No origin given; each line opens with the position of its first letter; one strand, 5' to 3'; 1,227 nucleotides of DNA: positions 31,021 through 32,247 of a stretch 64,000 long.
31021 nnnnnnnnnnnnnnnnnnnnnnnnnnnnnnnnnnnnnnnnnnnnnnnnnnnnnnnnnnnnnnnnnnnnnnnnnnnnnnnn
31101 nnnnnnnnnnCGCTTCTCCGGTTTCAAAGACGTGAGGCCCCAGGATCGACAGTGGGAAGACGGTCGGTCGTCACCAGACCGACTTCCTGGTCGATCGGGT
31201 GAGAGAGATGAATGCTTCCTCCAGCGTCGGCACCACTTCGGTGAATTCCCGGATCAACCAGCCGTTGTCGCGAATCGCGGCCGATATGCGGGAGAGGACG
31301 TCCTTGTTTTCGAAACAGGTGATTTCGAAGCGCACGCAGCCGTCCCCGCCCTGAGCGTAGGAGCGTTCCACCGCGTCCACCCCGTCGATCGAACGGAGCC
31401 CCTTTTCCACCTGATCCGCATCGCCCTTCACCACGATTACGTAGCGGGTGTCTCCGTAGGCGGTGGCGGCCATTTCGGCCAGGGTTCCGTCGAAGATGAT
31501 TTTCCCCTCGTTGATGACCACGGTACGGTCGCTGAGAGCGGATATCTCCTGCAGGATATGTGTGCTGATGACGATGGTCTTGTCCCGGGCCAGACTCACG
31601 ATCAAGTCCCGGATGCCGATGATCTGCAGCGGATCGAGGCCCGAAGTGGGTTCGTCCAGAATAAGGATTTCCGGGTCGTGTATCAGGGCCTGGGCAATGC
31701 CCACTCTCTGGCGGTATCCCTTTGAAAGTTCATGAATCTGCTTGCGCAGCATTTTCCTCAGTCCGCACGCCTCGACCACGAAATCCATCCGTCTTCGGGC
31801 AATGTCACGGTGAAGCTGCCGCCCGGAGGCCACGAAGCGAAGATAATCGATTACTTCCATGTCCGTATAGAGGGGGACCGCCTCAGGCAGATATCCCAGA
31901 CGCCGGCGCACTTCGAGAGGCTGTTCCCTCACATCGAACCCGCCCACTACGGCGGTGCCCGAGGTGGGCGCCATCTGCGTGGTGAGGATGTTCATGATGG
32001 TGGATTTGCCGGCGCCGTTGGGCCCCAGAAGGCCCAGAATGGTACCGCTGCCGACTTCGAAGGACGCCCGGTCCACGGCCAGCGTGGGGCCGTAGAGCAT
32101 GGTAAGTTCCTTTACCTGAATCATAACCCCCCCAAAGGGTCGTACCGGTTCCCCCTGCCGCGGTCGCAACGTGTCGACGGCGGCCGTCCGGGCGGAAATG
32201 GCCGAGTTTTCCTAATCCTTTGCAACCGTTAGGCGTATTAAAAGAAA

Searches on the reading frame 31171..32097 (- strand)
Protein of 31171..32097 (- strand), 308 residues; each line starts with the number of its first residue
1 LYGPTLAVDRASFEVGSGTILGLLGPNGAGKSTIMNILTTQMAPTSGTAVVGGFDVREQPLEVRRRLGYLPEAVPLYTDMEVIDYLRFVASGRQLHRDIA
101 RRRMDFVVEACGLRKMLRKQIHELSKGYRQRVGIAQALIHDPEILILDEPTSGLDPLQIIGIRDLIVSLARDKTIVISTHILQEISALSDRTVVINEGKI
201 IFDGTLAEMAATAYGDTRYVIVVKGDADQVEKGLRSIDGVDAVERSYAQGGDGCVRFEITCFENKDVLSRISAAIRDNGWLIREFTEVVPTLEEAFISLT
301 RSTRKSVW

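Call 74: find_homologous_proteins(query=window:31171-32097:-, max_evalue=1e-60)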
Query window:31171-32097:- (308 aa): 5306 proteins with E <= 1e-60 among 8000 candidates; the best 120 are listed.
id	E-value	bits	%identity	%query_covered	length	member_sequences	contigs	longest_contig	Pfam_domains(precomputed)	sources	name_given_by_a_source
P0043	4.2e-197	671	100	100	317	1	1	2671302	PF00005.34,PF13304.13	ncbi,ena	-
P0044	1.2e-127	443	67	100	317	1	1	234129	PF00005.34,PF13304.13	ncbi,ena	-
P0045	3.6e-125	435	67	100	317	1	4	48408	PF00005.34,PF13304.13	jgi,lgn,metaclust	metaclust:\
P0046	8.5e-123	427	63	100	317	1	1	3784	PF00005.34,PF13304.13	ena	-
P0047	3.4e-122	425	64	100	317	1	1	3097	PF00005.34,PF13304.13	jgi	-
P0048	5.3e-121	421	64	100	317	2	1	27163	PF00005.34,PF13304.13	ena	-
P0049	2.0e-118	413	63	100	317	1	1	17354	PF00005.34,PF13304.13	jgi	jgi:ABC-2 type transport system ATP-binding protein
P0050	8.6e-118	411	62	100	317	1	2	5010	PF00005.34,PF13304.13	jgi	jgi:ABC-2 type transport system ATP-binding protein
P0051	2.1e-115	403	62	100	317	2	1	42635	PF00005.34,PF13304.13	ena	-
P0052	6.5e-108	378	59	97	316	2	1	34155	PF00005.34,PF13304.13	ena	-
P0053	2.5e-107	376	59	97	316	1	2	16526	PF00005.34,PF13304.13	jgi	-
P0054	4.7e-107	375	57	99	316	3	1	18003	PF00005.34,PF13304.13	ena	-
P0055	2.2e-106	373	57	97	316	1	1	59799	PF00005.34,PF13304.13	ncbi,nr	ncbi:MAG: ATP-binding cassette domain-containing protein [Deltaproteobacteria bacterium]|nr:ATP-bind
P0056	1.5e-105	370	57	98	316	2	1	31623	PF00005.34,PF13304.13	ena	-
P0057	8.1e-104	365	56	98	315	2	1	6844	PF00005.34,PF13304.13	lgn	-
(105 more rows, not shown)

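Call 75: find_encoding_contigs(protein=P0044, flank=8000, max_places=2)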
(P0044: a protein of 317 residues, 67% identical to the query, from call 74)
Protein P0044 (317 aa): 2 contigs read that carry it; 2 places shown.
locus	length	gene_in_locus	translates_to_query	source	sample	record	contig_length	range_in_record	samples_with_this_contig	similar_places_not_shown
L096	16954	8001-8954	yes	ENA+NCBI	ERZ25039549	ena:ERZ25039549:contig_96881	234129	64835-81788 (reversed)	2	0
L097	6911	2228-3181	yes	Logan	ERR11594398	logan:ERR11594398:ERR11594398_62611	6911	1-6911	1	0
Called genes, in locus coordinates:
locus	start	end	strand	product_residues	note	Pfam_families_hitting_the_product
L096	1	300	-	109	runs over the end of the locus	PF07698:7TM-7TMR_HD (weak)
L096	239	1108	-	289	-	PF07697:7TMR-HDED, PF07698:7TM-7TMR_HD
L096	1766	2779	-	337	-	PF01695:IstB_IS21 (weak), PF02562:PhoH, PF13604:AAA_30 (weak), PF13245:AAA_19 (weak)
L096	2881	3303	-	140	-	PF01894:YjbQ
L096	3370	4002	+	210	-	PF02674:Colicin_V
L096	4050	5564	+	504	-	PF01503:PRA-PH (faint), PF03819:MazG, PF14622:Ribonucleas_3_3, PF00636:Ribonuclease_3, PF00035:dsrm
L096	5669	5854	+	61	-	PF01361:Tautomerase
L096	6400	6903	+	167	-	PF16199:Radical_SAM_C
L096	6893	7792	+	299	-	PF03193:RsgA_GTPase (faint), PF00009:GTP_EFTU, PF00350:Dynamin_N (faint), PF01926:MMR_HSR1, PF02421:FeoB_N, PF07650:KH_2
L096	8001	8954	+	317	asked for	PF00005:ABC_tran, PF13304:AAA_21 (weak)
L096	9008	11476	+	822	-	PF12679:ABC2_membrane_2, PF23357:DUF7088, PF09822:ABC_transp_aux, PF14258:DUF4350 (faint)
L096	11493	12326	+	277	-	PF14238:DUF4340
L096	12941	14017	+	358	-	PF00654:Voltage_CLC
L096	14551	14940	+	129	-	PF00571:CBS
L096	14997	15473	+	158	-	PF01144:CoA_trans (weak)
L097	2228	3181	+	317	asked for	PF00005:ABC_tran, PF13304:AAA_21 (weak)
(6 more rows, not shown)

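Call 76: find_encoding_contigs(protein=P0045, flank=8000, max_places=2)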
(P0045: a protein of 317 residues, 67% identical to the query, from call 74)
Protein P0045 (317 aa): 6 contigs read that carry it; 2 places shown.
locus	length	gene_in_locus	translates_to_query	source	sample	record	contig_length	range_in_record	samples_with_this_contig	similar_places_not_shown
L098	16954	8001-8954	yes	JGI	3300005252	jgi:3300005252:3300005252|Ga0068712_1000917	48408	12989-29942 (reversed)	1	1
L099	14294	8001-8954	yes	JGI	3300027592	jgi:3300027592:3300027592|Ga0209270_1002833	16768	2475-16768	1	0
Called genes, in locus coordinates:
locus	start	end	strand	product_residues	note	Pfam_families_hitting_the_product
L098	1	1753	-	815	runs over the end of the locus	PF07697:7TMR-HDED, PF07698:7TM-7TMR_HD, PF01966:HD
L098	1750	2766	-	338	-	PF01695:IstB_IS21 (weak), PF02562:PhoH, PF13245:AAA_19 (weak), PF13604:AAA_30 (weak)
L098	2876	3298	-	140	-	PF01894:YjbQ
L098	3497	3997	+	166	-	PF02674:Colicin_V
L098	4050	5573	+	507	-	PF01503:PRA-PH (faint), PF03819:MazG, PF14622:Ribonucleas_3_3, PF00636:Ribonuclease_3, PF00035:dsrm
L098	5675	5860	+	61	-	PF01361:Tautomerase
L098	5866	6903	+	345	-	PF04055:Radical_SAM, PF16199:Radical_SAM_C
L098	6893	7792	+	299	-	PF00009:GTP_EFTU (weak), PF03193:RsgA_GTPase (faint), PF00350:Dynamin_N (faint), PF01926:MMR_HSR1, PF02421:FeoB_N, PF07650:KH_2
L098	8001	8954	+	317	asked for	PF00005:ABC_tran, PF13304:AAA_21 (weak)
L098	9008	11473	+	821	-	PF12679:ABC2_membrane_2, PF12730:ABC2_membrane_4 (weak), PF23357:DUF7088, PF09822:ABC_transp_aux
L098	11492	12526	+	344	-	PF14238:DUF4340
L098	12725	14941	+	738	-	PF00654:Voltage_CLC, PF00571:CBS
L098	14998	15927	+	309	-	PF01144:CoA_trans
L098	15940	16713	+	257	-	PF01144:CoA_trans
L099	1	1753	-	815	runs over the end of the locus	PF07697:7TMR-HDED, PF07698:7TM-7TMR_HD, PF01966:HD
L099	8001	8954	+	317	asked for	PF00005:ABC_tran, PF13304:AAA_21 (weak)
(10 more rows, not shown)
